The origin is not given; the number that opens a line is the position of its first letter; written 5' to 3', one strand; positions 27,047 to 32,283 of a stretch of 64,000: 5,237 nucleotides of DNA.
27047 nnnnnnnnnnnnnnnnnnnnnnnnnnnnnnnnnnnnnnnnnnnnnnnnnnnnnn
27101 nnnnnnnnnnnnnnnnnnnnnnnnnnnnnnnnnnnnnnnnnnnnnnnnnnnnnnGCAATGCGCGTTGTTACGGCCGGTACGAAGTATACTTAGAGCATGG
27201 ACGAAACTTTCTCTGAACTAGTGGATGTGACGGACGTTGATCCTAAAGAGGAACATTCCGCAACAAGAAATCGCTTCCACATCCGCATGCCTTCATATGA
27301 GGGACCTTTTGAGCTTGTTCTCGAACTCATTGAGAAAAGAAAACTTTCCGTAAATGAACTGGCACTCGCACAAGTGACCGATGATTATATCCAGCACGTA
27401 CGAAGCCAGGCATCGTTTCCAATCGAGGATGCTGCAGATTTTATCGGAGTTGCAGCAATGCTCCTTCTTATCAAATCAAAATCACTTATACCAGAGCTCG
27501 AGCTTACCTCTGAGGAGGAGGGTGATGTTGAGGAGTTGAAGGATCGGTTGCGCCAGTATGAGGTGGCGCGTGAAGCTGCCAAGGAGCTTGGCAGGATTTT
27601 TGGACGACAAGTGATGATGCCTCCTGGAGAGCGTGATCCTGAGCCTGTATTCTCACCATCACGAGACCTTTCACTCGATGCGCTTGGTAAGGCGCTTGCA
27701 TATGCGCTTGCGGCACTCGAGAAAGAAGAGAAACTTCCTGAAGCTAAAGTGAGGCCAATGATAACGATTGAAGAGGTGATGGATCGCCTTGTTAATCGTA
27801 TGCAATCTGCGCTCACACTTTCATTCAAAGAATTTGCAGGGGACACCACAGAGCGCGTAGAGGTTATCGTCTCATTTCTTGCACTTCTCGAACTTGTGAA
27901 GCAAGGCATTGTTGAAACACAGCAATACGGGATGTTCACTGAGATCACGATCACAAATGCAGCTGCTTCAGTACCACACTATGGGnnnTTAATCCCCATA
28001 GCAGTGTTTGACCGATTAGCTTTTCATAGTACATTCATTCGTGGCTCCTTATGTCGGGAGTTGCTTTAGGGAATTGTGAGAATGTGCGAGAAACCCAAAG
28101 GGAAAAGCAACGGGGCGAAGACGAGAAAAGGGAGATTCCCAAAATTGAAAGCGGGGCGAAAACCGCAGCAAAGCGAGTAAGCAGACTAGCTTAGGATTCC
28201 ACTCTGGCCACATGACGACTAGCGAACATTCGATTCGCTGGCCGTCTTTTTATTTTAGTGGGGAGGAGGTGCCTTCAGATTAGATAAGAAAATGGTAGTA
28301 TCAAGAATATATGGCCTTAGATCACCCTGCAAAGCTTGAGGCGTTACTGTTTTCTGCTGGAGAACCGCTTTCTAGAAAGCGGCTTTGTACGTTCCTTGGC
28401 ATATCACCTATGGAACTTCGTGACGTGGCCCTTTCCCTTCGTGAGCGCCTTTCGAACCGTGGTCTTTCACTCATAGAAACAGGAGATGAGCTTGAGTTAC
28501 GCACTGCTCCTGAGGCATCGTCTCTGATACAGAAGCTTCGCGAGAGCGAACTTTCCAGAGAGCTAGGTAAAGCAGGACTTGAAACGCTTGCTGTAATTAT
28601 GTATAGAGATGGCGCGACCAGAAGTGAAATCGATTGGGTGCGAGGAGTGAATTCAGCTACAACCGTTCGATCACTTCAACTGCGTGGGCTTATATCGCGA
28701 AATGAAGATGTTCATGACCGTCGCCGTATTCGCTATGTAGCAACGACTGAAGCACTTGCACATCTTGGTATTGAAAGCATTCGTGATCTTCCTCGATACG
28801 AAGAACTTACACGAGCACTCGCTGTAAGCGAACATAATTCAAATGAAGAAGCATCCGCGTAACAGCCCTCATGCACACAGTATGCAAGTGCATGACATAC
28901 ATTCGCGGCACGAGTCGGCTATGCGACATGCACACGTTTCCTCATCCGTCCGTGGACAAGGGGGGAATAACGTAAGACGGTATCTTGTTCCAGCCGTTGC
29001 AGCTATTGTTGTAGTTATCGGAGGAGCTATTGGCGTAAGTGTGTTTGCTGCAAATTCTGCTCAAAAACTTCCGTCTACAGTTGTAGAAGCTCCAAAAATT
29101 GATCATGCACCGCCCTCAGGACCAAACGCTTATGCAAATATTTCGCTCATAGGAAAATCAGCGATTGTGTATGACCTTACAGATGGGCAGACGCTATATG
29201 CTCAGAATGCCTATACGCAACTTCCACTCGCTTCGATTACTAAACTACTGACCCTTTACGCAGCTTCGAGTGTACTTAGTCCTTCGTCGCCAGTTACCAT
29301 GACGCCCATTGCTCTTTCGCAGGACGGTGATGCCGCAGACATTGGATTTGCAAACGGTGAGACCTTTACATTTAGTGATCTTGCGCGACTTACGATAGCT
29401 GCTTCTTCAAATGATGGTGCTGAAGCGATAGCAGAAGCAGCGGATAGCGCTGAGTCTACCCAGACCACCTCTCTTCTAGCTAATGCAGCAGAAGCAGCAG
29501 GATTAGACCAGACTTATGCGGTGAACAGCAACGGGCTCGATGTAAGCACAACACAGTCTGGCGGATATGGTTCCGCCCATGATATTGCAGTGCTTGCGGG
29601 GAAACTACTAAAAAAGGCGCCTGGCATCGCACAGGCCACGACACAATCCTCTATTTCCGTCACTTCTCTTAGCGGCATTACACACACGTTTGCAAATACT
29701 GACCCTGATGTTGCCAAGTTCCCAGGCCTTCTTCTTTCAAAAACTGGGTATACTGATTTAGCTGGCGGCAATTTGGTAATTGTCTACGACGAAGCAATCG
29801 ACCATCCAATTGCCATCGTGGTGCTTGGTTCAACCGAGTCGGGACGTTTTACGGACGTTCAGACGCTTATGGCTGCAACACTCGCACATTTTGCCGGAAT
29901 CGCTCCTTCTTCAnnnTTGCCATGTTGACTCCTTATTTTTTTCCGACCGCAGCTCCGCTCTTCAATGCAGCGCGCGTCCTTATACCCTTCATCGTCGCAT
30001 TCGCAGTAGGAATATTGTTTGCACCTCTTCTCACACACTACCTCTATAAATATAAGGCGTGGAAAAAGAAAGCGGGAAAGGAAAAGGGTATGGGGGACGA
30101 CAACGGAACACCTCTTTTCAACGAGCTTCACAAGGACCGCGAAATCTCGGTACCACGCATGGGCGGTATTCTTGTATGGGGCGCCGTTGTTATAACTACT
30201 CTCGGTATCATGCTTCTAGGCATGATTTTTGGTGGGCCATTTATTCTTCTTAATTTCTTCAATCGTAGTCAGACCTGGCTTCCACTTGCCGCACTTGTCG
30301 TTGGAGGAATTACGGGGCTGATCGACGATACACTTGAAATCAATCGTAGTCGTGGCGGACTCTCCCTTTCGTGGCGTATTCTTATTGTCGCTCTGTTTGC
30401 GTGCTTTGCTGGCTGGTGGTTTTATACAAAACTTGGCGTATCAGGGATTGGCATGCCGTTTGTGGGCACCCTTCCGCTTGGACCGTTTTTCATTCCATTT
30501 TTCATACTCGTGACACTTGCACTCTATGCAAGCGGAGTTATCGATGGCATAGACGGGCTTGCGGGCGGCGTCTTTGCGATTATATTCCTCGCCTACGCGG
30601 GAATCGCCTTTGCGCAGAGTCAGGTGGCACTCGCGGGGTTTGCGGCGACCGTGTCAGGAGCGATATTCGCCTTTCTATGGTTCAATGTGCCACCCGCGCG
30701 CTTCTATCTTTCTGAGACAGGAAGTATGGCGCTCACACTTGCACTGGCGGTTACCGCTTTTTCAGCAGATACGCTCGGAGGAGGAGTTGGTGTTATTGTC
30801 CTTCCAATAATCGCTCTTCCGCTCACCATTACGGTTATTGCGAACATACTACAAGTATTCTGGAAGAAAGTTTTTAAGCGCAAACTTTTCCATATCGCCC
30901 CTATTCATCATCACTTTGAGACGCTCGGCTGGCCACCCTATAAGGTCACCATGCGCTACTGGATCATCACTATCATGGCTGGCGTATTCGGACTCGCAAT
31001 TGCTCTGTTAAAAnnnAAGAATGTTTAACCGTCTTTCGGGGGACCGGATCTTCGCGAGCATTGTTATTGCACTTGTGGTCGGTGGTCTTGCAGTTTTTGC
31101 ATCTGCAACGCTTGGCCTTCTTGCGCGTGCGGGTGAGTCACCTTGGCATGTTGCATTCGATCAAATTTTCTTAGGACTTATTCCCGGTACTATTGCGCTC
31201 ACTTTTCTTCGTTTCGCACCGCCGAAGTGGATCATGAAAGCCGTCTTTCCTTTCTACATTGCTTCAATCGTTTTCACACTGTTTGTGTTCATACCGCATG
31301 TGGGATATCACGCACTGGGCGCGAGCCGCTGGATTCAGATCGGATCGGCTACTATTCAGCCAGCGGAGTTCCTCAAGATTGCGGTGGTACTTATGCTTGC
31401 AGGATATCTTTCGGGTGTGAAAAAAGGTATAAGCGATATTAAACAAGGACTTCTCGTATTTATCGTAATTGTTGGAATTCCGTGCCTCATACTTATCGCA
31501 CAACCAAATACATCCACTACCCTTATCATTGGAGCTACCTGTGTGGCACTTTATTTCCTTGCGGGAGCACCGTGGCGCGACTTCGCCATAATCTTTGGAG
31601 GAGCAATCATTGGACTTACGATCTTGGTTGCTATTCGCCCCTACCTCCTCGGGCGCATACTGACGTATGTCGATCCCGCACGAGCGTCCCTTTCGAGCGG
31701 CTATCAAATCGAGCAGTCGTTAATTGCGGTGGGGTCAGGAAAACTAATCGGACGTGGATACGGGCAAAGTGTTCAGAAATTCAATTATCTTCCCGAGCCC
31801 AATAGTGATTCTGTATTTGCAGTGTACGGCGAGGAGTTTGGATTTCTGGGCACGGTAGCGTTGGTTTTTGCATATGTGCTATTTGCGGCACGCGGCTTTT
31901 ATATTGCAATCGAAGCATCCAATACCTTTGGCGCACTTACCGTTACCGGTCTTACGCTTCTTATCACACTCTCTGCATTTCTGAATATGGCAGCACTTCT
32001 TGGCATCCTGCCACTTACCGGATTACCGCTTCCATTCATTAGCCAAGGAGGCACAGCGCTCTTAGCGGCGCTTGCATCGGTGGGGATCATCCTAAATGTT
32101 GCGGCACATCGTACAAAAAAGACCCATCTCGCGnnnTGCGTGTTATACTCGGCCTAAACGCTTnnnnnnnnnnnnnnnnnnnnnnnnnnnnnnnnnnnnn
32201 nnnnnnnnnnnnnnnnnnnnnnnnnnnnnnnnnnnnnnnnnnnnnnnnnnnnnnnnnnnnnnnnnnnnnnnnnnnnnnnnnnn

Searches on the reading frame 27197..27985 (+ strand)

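Call 49: search_protein_families(library=pfam, proteins=[window:27197-27985:+], max_evalue=0.001)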
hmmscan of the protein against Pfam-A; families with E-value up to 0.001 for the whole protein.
window:27197-27985:+ (263 aa): 1 family
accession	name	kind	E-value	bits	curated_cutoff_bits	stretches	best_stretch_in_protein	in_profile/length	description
PF02616.19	SMC_ScpA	-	2.9e-19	70.4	24.6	2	44-130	1-94/232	Segregation and condensation protein ScpA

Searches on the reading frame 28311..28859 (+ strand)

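Call 49: search_protein_families(library=pfam, proteins=[window:28311-28859:+], max_evalue=0.001)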
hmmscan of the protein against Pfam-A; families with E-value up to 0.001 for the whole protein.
window:28311-28859:+ (183 aa): 1 family
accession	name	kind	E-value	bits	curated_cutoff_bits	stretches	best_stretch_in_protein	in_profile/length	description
PF04079.22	SMC_ScpB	-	1.4e-35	122.7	27.4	1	8-162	2-159/160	Segregation and condensation complex subunit ScpB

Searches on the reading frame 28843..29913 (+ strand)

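Call 49: search_protein_families(library=pfam, proteins=[window:28843-29913:+], max_evalue=0.001)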
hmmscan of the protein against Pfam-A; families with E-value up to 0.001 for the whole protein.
window:28843-29913:+ (357 aa): 2 families
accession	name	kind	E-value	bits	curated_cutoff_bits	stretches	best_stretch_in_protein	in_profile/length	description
PF00768.25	Peptidase_S11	-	7.6e-27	94.7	27.6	1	103-330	11-237/239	D-alanyl-D-alanine carboxypeptidase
PF13354.11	Beta-lactamase2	-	0.0002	21.2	22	1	108-258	3-149/214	Beta-lactamase enzyme family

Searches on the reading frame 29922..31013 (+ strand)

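Call 49: search_protein_families(library=pfam, proteins=[window:29922-31013:+], max_evalue=0.001)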
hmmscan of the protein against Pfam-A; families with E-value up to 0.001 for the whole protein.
window:29922-31013:+ (364 aa): 1 family
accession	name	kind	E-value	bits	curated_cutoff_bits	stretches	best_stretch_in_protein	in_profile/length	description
PF00953.26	Glycos_transf_4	-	4e-20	72.8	27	1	122-280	5-157/160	Glycosyl transferase family 4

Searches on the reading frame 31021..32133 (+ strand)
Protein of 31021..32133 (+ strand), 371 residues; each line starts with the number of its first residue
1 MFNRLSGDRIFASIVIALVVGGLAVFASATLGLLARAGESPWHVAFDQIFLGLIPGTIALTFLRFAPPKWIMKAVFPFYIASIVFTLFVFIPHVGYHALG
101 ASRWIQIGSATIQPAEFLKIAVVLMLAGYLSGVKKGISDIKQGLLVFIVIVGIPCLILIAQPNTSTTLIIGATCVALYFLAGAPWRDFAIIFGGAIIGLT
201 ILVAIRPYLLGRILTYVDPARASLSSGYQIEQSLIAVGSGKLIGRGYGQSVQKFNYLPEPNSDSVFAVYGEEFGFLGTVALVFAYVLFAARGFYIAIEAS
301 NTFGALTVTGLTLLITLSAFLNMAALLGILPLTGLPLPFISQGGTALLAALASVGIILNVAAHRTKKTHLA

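Call 49: search_protein_families(library=pfam, proteins=[window:31021-32133:+], max_evalue=0.001)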
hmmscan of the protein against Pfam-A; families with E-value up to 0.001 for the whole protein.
window:31021-32133:+ (371 aa): 1 family
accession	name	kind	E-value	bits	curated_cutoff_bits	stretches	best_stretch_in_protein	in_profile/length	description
PF01098.24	FTSW_RODA_SPOVE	-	4.4e-88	296.1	26.4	1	13-365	6-355/356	Cell cycle protein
